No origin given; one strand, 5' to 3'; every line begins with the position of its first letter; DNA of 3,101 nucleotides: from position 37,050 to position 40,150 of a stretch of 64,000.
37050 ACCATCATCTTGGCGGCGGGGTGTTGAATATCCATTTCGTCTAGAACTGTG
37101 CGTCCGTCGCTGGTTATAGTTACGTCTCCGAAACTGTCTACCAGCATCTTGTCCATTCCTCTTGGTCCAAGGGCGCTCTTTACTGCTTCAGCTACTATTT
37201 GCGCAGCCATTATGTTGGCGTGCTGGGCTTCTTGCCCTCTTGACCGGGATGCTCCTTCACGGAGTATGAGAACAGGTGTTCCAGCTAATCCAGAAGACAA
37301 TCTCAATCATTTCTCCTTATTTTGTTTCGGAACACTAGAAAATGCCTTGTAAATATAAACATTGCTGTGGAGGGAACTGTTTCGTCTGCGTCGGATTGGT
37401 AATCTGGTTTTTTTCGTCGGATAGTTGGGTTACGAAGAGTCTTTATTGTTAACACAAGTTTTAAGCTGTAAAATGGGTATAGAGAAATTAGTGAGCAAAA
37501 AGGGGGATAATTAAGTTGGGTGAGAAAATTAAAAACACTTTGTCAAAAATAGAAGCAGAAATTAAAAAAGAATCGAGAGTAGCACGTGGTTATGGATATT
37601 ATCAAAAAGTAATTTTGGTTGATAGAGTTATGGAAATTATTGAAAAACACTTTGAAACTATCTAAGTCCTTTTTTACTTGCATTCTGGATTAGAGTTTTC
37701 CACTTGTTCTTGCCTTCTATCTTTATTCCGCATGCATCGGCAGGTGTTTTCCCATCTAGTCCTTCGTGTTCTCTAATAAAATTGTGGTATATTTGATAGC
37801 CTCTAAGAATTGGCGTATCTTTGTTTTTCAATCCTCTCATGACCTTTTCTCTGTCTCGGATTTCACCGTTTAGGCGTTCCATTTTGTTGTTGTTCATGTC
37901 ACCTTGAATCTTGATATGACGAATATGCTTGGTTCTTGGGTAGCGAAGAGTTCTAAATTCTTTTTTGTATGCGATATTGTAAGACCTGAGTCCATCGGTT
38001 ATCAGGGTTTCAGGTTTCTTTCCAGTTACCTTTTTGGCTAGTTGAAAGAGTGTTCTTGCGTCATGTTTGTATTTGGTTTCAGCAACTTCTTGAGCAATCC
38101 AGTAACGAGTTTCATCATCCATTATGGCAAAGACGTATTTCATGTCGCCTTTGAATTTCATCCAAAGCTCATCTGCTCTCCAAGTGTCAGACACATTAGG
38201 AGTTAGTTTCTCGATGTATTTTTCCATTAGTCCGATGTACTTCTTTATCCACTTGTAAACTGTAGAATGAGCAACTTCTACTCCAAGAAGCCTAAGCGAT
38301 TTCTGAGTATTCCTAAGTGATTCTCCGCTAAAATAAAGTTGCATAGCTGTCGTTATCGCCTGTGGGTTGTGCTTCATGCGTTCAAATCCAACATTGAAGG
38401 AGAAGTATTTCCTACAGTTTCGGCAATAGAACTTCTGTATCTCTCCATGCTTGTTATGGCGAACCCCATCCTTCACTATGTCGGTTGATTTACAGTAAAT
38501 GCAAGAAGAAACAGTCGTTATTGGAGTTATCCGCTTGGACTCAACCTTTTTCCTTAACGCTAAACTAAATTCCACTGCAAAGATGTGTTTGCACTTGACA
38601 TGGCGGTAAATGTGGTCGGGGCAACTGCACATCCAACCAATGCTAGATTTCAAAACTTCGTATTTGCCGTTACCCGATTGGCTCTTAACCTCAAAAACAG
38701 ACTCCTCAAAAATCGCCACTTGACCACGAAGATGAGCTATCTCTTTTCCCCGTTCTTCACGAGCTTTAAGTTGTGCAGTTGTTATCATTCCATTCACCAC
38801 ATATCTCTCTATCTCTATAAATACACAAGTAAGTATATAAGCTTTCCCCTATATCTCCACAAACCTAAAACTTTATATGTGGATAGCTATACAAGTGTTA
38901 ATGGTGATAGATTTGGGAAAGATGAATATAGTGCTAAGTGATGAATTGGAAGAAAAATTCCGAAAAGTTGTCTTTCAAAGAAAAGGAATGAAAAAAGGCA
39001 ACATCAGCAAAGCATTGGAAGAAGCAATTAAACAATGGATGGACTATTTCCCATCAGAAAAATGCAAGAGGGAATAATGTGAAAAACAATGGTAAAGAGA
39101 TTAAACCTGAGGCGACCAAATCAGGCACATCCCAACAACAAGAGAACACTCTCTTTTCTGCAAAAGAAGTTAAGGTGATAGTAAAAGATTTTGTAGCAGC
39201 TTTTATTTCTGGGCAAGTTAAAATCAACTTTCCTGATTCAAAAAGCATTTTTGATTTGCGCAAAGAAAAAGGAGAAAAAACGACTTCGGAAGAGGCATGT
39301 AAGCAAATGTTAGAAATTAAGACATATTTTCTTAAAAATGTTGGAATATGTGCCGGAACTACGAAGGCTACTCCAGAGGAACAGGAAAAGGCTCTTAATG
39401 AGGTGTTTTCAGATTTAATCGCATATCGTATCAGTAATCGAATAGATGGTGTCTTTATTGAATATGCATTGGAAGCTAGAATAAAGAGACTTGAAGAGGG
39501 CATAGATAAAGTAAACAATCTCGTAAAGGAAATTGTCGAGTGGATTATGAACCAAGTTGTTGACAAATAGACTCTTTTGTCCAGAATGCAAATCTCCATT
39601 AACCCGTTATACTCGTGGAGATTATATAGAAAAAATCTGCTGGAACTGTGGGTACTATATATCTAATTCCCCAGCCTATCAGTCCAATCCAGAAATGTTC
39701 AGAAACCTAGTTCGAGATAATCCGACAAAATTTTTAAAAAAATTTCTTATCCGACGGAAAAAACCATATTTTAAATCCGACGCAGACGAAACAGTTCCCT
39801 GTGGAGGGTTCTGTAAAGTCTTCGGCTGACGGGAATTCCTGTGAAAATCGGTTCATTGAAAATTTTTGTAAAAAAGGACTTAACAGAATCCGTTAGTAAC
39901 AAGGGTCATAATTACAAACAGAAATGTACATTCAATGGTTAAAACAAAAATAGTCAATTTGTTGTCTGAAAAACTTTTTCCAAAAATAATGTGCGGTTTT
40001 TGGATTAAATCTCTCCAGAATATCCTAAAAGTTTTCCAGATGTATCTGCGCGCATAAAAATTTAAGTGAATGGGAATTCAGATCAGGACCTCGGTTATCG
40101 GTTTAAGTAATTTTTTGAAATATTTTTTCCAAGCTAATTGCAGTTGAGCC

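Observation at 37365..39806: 2.4-kb IS6-like element with unusually long 51-bp TIRs, an 8-bp TSD and three or four passenger ORFs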

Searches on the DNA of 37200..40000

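Call 72: search_rna_families(source=window, start=37200, end=40000, threshold=evalue, max_evalue=1)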
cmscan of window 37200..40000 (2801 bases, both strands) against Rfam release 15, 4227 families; matches with E-value up to 1: 0.
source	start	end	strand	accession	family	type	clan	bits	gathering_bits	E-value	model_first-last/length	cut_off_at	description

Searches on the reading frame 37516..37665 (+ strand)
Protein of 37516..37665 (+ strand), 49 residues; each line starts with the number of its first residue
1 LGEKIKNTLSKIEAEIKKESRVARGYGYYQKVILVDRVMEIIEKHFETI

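Call 4: search_protein_families(library=pfam, proteins=[window:37516-37665:+], max_evalue=0.1)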
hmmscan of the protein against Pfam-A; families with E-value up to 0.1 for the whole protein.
window:37516-37665:+ (49 aa): 0 families

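Call 39: search_protein_families(library=ncbifam, proteins=[window:37516-37665:+], max_evalue=0.1)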
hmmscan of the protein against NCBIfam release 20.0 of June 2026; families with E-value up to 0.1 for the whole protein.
window:37516-37665:+ (49 aa): 1 family
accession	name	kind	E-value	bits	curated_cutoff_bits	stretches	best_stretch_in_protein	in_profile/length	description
TIGR00442.1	hisS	equivalog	0.026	13.5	286.75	1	3-33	234-264/406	histidine--tRNA ligase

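Call 85: search_protein_families(library=padloc, proteins=[window:37516-37665:+], max_evalue=0.01)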
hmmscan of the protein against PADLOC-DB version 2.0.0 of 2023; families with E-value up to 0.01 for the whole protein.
window:37516-37665:+ (49 aa): 0 families

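Call 86: search_protein_families(library=phrogs, proteins=[window:37516-37665:+], max_evalue=0.01)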
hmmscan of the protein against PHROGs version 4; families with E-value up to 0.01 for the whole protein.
window:37516-37665:+ (49 aa): 0 families

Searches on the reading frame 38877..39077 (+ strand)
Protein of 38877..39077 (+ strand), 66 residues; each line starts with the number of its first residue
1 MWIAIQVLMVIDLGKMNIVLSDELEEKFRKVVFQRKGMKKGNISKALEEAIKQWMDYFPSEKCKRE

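Call 4: search_protein_families(library=pfam, proteins=[window:38877-39077:+], max_evalue=0.1)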
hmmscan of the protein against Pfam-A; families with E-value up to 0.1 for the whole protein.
window:38877-39077:+ (66 aa): 2 families
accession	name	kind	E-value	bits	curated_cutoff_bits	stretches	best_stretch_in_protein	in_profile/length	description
PF16762.11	RHH_6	-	6.6e-05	23.9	27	1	16-56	5-45/77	Ribbon-helix-helix domain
PF14082.12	SduA_C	-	0.031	14.9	27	1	9-58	37-85/159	Shedu protein SduA, C-terminal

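Call 58: search_protein_families(library=pfam, alignment_id=A2, max_evalue=0.01)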
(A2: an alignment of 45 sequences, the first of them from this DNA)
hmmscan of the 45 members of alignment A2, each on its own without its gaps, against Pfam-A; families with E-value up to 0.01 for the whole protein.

A. member 1, seq(66 aa): 1 family
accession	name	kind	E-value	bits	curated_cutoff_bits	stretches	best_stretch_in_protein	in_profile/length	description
PF16762.11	RHH_6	-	6.6e-05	23.9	27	1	16-56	5-45/77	Ribbon-helix-helix domain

B. families by the number of members that match (of 45 scanned): 20 families
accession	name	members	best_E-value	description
PF04014.23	MazE_antitoxin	11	4.5e-08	Antidote-toxin recognition MazE, bacterial antitoxin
PF16762.11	RHH_6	5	6.6e-05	Ribbon-helix-helix domain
PF01402.27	RHH_1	4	0.00019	Ribbon-helix-helix protein, copG family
PF09723.15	Zn_ribbon_8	3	1.1e-06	Zinc ribbon domain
PF22180.2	RH3_dom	2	7.9e-06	RH3 domain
PF15937.10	PrlF_antitoxin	2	0.0015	prlF antitoxin for toxin YhaV_toxin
PF21432.3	56B_RHH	2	0.0037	56B-like, Ribbon-helix-helix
PF07764.18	Omega_Repress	1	0.0003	Omega Transcriptional Repressor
PF11238.13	DUF3039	1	0.00036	Protein of unknown function (DUF3039)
PF13717.11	Zn_ribbon_4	1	0.00048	zinc-ribbon domain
PF05534.18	HicB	1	0.0005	HicB family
PF24458.1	DUF7573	1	0.0013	Domain of unknown function (DUF7573)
PF14311.12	DUF4379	1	0.0035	Probable Treble clef zinc finger domain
PF23145.1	Zf_2nd_IFT121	1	0.0062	IFT121, second zinc finger domain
PF01485.27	IBR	1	0.007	IBR domain, a half RING-finger domain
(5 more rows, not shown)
